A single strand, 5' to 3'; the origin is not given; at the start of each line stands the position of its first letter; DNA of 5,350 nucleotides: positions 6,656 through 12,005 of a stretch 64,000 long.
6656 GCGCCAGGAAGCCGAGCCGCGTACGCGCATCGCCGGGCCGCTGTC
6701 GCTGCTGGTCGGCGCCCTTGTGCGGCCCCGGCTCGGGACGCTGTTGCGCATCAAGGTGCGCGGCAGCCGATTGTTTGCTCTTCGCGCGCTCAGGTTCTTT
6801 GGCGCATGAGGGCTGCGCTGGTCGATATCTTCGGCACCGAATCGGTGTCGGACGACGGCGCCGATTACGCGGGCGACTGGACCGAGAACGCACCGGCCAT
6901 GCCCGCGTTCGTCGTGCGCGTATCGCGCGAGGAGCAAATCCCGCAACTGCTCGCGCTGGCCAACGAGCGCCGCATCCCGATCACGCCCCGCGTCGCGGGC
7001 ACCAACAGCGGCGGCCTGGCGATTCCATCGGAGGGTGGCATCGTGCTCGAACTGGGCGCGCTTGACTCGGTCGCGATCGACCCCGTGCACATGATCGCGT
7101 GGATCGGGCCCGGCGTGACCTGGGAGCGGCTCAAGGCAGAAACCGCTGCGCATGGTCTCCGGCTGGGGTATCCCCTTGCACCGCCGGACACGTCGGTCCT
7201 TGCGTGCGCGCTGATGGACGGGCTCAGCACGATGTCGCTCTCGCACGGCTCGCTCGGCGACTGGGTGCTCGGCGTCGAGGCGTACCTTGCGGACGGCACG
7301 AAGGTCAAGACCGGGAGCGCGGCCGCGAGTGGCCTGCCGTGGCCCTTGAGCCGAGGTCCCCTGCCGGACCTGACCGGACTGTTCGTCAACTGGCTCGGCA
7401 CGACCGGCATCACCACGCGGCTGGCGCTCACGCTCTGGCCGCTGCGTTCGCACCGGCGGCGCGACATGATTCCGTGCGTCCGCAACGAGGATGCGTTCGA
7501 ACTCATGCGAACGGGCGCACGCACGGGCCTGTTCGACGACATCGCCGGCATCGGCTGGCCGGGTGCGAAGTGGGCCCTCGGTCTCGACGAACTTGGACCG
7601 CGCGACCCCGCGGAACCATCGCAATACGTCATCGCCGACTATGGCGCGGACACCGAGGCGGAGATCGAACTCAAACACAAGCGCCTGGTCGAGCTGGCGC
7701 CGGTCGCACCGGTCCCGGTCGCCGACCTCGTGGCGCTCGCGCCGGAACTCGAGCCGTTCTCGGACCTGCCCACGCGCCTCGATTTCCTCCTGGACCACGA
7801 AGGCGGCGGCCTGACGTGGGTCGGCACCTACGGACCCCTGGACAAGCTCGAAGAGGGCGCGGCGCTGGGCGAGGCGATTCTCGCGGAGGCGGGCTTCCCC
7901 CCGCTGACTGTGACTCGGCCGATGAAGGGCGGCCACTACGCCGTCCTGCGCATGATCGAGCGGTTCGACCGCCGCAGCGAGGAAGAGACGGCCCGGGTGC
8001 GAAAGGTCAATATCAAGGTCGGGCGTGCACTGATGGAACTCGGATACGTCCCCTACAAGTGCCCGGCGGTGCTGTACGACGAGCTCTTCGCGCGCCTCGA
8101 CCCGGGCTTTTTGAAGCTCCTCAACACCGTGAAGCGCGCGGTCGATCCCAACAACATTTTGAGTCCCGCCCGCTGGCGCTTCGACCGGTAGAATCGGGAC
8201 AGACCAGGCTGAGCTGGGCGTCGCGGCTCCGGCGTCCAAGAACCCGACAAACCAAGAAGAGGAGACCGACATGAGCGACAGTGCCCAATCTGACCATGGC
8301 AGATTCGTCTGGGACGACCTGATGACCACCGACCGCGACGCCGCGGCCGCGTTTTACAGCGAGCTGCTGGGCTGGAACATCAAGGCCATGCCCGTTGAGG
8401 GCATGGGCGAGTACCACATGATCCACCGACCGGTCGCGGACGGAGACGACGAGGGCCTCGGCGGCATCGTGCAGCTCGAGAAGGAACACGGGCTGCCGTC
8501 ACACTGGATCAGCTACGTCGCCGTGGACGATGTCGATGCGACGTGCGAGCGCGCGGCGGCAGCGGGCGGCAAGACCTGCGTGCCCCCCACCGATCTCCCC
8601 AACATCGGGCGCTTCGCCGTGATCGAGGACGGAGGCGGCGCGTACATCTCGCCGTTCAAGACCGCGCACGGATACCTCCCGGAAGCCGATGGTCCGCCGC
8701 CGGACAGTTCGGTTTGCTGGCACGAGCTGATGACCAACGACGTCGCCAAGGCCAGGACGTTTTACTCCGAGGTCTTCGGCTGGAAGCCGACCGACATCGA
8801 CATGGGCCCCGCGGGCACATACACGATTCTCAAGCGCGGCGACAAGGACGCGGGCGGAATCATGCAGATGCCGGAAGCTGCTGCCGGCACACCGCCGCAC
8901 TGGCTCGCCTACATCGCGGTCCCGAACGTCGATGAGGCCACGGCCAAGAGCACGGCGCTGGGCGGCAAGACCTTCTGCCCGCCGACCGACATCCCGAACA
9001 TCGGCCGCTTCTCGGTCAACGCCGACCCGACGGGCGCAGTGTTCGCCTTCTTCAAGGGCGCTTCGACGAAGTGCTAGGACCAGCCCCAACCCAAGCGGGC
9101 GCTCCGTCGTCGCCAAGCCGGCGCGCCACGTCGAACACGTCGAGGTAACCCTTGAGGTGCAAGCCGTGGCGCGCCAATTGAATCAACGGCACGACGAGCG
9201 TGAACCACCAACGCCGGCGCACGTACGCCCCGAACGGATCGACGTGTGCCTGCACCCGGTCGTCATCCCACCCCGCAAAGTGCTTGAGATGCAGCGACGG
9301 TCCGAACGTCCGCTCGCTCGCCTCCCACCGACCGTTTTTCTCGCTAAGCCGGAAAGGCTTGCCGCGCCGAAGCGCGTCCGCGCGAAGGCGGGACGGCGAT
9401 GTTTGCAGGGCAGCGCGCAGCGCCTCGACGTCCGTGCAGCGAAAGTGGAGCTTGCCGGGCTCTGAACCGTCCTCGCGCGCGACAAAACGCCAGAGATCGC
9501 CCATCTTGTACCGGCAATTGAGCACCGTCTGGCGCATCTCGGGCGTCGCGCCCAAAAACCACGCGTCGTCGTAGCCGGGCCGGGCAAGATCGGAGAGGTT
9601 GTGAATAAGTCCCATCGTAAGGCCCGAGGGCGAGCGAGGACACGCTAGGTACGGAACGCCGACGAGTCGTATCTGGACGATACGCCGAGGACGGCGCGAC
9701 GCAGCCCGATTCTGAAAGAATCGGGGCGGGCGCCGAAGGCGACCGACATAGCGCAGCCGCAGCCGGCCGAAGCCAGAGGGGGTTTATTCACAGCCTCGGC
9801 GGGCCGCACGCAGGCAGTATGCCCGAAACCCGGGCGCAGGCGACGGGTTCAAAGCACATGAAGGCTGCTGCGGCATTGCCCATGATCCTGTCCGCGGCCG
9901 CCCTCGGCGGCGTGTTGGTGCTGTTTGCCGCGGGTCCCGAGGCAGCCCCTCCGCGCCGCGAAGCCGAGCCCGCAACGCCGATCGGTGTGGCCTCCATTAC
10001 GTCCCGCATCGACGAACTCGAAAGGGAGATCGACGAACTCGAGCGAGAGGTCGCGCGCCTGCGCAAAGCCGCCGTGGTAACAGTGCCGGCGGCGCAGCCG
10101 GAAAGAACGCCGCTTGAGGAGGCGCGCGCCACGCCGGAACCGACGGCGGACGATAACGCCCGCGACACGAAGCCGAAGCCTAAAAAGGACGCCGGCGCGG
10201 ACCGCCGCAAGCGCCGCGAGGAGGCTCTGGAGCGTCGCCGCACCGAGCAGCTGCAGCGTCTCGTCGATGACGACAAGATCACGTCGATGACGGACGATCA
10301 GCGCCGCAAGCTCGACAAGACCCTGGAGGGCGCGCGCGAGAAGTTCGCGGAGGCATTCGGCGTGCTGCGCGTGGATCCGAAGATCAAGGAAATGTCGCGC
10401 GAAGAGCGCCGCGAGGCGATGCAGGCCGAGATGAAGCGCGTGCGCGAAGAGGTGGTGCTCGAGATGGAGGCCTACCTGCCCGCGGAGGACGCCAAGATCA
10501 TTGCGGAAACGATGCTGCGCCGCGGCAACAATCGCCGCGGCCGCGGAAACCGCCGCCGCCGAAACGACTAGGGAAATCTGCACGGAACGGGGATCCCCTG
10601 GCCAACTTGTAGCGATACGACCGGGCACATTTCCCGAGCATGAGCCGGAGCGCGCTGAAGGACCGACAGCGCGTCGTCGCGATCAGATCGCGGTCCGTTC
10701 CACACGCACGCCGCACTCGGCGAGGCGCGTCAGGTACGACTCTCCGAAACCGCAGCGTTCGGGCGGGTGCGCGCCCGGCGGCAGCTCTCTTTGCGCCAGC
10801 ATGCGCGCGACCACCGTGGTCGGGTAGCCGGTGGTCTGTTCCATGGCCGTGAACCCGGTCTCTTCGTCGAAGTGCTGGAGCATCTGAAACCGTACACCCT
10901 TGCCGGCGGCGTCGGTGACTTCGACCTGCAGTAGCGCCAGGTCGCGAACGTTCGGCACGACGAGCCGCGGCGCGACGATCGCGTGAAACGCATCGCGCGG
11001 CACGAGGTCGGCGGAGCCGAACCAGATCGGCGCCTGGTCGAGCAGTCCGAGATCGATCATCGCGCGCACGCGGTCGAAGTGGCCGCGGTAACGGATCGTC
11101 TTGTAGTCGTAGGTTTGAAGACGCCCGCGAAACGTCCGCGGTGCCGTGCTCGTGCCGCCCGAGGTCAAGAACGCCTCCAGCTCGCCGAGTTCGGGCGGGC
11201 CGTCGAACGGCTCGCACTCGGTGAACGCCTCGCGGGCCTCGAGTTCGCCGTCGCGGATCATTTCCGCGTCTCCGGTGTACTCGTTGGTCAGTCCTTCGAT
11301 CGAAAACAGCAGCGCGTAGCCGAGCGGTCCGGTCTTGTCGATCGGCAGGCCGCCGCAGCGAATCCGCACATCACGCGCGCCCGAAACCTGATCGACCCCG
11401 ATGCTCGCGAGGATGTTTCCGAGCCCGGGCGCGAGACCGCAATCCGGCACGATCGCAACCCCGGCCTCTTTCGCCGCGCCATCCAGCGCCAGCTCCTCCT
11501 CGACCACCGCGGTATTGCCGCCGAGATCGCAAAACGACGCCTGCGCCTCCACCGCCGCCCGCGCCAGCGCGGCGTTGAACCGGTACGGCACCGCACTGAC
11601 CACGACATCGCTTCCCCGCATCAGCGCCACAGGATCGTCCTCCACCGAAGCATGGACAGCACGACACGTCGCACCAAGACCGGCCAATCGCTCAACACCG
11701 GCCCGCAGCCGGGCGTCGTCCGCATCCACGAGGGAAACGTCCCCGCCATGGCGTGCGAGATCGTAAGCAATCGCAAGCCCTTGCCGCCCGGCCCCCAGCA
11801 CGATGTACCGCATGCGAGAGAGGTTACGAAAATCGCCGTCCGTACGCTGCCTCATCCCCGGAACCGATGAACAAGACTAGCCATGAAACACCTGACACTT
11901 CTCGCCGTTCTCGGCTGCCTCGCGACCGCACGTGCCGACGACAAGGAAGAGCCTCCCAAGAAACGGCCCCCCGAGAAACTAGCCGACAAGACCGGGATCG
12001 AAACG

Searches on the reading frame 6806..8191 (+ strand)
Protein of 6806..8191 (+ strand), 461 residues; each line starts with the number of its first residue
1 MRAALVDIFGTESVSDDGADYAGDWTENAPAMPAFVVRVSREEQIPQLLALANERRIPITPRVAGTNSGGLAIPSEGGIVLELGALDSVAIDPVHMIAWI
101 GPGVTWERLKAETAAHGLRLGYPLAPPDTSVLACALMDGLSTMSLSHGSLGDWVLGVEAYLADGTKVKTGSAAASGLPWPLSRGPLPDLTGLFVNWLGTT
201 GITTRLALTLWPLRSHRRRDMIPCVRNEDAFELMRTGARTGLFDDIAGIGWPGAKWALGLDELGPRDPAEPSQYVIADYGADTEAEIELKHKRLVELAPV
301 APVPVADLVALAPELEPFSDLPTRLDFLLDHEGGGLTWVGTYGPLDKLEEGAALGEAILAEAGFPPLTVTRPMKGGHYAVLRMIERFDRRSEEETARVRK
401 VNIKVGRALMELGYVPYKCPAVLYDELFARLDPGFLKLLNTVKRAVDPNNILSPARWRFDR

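Call 7: search_protein_families(library=ncbifam, proteins=[window:6806-8191:+], max_evalue=0.00001)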
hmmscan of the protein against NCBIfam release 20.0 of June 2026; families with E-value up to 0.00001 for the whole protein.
window:6806-8191:+ (461 aa): 4 families
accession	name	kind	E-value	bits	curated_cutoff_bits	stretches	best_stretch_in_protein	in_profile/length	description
TIGR00387.1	glcD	equivalog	1.4e-18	66.9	567.9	1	39-213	4-173/413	glycolate oxidase subunit GlcD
NF041226.1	BagK_FevA1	equivalog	9.1e-12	44.1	800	1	31-182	39-187/453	bagremycin/ferroverdin biosynthesis FAD-dependent oxygenase BagK/FevA1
NF008408.0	PRK11230.1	equivalog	4.8e-11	41.8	897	1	28-212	51-229/499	glycolate oxidase subunit GlcD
NF041227.1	BagG_FevA2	exception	1.1e-08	34.1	850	1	32-181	45-190/455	bagremycin/ferroverdin biosynthesis FAD-dependent oxygenase BagG/FevA2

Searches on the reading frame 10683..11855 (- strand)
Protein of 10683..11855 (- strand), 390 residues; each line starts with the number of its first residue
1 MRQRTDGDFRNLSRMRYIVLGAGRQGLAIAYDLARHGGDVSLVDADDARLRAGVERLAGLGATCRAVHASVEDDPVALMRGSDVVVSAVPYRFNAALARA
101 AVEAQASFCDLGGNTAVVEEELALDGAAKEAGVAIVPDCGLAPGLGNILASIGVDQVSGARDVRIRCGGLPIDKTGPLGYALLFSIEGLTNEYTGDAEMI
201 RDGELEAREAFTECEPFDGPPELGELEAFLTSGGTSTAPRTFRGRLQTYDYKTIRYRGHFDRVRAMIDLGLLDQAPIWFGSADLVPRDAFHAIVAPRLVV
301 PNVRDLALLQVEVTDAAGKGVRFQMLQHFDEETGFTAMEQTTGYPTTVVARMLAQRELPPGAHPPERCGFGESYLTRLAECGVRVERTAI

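Call 7: search_protein_families(library=ncbifam, proteins=[window:10683-11855:-], max_evalue=0.00001)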
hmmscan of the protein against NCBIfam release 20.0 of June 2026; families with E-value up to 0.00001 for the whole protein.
window:10683-11855:- (390 aa): 0 families

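Call 40: search_protein_families(library=pfam, proteins=[window:10683-11855:-], max_evalue=0.001)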
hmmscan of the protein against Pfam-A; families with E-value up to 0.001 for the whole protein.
window:10683-11855:- (390 aa): 4 families
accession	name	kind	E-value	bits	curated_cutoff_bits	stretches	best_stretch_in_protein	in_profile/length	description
PF16653.10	Sacchrp_dh_C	-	5e-33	115.8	31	1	140-382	1-264/265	Saccharopine dehydrogenase C-terminal domain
PF03435.24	Sacchrp_dh_NADP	-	4e-17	63.2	25.1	1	18-136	2-129/129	Saccharopine dehydrogenase NADP binding domain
PF01266.30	DAO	-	0.00012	22.1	27.9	1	17-47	2-33/353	FAD dependent oxidoreductase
PF03807.23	F420_oxidored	-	0.00052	21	21.6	1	19-101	4-79/94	NADP oxidoreductase coenzyme F420-dependent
